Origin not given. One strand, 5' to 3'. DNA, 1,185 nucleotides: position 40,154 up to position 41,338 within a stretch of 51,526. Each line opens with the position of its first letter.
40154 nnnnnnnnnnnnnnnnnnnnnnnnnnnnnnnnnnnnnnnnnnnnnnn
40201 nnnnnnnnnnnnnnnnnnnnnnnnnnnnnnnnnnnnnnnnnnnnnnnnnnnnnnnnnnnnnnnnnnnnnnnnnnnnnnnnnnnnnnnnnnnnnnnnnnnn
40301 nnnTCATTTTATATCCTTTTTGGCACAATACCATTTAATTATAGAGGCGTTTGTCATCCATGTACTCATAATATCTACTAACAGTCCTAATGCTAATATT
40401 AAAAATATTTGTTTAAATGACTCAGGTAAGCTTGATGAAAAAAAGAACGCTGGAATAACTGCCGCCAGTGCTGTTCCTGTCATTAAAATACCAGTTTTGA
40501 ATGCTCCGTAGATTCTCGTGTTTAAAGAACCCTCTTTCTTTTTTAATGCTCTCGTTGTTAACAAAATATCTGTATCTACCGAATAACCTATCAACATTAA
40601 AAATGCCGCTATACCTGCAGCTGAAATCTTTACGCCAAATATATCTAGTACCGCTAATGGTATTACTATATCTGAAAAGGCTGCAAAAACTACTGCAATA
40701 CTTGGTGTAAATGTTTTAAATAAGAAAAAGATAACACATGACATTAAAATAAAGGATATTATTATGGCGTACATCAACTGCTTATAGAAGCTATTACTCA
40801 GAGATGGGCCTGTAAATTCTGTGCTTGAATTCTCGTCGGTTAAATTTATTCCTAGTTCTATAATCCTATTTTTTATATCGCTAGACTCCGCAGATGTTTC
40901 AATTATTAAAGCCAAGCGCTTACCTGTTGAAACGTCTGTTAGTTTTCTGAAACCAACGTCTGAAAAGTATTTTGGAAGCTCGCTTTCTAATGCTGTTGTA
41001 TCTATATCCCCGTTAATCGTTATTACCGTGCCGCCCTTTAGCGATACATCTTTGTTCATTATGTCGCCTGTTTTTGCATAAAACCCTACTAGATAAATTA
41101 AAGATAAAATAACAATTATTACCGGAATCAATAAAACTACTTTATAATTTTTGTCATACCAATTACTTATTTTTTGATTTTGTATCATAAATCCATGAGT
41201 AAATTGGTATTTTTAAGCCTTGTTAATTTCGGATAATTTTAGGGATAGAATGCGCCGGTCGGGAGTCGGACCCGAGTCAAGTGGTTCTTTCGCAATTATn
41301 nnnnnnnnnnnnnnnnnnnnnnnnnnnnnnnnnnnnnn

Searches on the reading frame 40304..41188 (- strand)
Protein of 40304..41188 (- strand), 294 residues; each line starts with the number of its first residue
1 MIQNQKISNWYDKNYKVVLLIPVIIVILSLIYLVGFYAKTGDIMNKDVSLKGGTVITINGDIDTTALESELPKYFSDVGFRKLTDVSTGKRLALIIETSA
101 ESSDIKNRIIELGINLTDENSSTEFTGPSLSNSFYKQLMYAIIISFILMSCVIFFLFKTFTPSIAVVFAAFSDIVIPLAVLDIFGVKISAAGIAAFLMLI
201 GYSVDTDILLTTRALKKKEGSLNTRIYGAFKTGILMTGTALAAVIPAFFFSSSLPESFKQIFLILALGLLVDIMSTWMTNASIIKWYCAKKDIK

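Call 7: search_protein_families(library=pfam, proteins=[window:40304-41188:-], max_evalue=0.1)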
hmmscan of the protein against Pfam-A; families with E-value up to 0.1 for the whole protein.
window:40304-41188:- (294 aa): 2 families
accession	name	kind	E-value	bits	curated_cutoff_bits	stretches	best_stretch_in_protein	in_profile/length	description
PF02355.23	SecD_SecF_C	-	3.3e-26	92.3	20.5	1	119-288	14-187/189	Protein export membrane protein SecD/SecF, C-terminal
PF00873.25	ACR_tran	-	0.0036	15.5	28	1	121-239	846-971/1021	AcrB/AcrD/AcrF family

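Call 32: find_homologous_proteins(query=window:40304-41188:-, max_evalue=1e-30)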
Query window:40304-41188:- (294 aa): 5606 proteins with E <= 1e-30 among 8000 candidates; the best 120 are listed.
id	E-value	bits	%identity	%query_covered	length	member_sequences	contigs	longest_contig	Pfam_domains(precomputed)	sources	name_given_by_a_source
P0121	1.2e-177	607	98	100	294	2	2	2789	PF02355.23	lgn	-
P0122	4.9e-163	559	88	100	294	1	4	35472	PF02355.23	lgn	-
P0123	6.3e-158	543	86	100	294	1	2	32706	PF02355.23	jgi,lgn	jgi:preprotein translocase subunit SecF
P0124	1.7e-139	482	75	100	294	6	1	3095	PF02355.23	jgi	jgi:preprotein translocase subunit SecF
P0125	2.4e-139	482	76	100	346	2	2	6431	PF02355.23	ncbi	-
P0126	5.1e-139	481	76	100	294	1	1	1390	PF02355.23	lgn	-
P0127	2.5e-137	475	74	100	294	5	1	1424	PF02355.23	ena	-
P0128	1.9e-136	472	76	100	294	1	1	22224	PF02355.23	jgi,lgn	-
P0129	9.3e-135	467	73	100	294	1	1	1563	PF02355.23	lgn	-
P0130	1.9e-134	466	72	100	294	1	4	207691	PF02355.23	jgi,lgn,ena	-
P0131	7.5e-134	464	72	100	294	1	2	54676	PF02355.23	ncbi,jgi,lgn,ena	-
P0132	4.9e-133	461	73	100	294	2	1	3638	PF02355.23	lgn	-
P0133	1.2e-131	456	73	100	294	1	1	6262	PF02355.23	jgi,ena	-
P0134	7.9e-130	450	69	100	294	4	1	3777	PF02355.23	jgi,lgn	-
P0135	8.8e-129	447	76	93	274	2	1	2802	PF02355.23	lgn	-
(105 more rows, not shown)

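Call 33: find_encoding_contigs(protein=P0122, flank=4500, max_places=2)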
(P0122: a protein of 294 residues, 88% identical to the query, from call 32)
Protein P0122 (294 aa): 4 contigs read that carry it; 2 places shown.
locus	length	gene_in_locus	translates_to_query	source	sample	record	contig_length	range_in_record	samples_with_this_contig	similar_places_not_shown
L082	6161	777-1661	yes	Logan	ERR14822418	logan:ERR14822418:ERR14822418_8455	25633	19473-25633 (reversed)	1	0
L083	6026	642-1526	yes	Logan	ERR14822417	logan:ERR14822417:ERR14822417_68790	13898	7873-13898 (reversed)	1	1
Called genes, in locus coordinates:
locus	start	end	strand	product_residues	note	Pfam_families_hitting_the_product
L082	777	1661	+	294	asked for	PF02355:SecD_SecF_C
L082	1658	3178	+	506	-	PF02355:SecD_SecF_C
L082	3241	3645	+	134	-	-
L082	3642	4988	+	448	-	PF01554:MatE (faint), PF01943:Polysacc_synt, PF13440:Polysacc_synt_3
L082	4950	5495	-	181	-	-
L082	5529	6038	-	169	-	-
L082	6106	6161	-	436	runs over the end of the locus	PF00483:NTP_transferase, PF12804:NTP_transf_3 (weak), PF00702:Hydrolase, PF13419:HAD_2, PF08645:PNK3P, PF13242:Hydrolase_like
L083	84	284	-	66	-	-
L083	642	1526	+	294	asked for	PF02355:SecD_SecF_C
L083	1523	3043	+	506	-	PF02355:SecD_SecF_C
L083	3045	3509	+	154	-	-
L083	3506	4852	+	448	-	PF01554:MatE (faint), PF01943:Polysacc_synt, PF13440:Polysacc_synt_3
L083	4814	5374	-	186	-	-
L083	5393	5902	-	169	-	-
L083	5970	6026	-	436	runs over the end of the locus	PF00483:NTP_transferase, PF12804:NTP_transf_3 (weak), PF00702:Hydrolase, PF13419:HAD_2, PF08645:PNK3P, PF13242:Hydrolase_like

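Call 34: find_encoding_contigs(protein=P0123, flank=4500, max_places=2)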
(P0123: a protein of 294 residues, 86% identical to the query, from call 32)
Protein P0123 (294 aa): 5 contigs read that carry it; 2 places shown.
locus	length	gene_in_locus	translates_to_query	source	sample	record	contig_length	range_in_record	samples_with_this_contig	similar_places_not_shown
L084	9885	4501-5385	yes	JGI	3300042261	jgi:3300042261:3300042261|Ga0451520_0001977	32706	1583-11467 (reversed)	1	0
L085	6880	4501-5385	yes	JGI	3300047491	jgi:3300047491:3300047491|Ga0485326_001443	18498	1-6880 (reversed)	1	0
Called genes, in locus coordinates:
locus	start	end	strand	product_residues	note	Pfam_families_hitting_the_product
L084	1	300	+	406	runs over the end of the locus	PF12704:MacB_PCD, PF02687:FtsX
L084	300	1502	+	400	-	PF12704:MacB_PCD, PF02687:FtsX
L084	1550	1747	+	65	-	PF01194:RNA_pol_N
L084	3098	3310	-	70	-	-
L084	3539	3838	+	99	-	-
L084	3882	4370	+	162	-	PF14528:LAGLIDADG_3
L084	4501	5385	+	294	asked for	PF02355:SecD_SecF_C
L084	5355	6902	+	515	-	PF17820:PDZ_6 (faint), PF02355:SecD_SecF_C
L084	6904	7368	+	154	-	-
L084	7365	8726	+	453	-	PF01943:Polysacc_synt, PF13440:Polysacc_synt_3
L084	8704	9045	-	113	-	-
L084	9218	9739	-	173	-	-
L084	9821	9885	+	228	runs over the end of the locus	PF03808:Glyco_tran_WecG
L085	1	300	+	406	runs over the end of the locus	PF12704:MacB_PCD, PF02687:FtsX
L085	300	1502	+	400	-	PF12704:MacB_PCD, PF02687:FtsX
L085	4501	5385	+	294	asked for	PF02355:SecD_SecF_C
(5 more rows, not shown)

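Call 35: find_encoding_contigs(protein=P0128, flank=4500, max_places=2)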
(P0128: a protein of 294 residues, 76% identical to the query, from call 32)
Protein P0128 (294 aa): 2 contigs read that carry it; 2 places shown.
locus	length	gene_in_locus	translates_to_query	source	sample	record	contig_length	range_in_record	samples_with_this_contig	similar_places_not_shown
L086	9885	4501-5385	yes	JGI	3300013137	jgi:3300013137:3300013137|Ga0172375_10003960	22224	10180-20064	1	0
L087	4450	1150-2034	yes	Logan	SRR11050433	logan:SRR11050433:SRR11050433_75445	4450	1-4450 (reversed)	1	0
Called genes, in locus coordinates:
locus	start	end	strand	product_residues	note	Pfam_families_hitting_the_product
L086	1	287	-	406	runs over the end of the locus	PF12704:MacB_PCD, PF02687:FtsX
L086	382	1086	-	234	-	PF02463:SMC_N (faint), PF00005:ABC_tran, PF13304:AAA_21 (faint)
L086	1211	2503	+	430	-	-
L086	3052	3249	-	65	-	-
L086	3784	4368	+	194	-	PF14528:LAGLIDADG_3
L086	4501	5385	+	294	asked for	PF02355:SecD_SecF_C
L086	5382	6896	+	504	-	PF00595:PDZ (weak), PF17820:PDZ_6 (weak), PF02355:SecD_SecF_C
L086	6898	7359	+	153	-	-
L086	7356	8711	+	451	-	PF01943:Polysacc_synt, PF13440:Polysacc_synt_3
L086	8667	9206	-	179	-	-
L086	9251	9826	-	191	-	-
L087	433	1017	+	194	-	PF14528:LAGLIDADG_3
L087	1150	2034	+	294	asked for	PF02355:SecD_SecF_C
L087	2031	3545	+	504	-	PF00595:PDZ (weak), PF17820:PDZ_6 (weak), PF02355:SecD_SecF_C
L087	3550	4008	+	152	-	-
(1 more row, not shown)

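Call 36: find_encoding_contigs(protein=P0130, flank=4500, max_places=2)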
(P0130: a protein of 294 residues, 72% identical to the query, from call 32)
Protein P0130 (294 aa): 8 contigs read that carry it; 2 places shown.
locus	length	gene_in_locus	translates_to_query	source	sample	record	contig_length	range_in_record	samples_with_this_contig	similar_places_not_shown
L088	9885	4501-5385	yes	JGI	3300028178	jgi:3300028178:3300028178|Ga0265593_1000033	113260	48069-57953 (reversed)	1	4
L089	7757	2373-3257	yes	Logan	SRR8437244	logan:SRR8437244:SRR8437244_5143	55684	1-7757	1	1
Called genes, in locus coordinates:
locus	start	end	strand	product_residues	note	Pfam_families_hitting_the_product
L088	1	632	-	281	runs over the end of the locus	-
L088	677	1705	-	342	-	-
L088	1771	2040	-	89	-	-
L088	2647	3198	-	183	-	PF10096:DUF2334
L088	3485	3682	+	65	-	-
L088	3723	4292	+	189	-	PF00160:Pro_isomerase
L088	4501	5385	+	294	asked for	PF02355:SecD_SecF_C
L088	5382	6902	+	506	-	PF02355:SecD_SecF_C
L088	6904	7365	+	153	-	-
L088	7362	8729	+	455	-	PF01943:Polysacc_synt, PF13440:Polysacc_synt_3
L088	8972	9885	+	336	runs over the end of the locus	PF04321:RmlD_sub_bind, PF01073:3Beta_HSD, PF01370:Epimerase, PF02719:Polysacc_synt_2 (faint), PF16363:GDP_Man_Dehyd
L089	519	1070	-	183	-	PF10096:DUF2334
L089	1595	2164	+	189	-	PF00160:Pro_isomerase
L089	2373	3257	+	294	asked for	PF02355:SecD_SecF_C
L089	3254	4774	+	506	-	PF02355:SecD_SecF_C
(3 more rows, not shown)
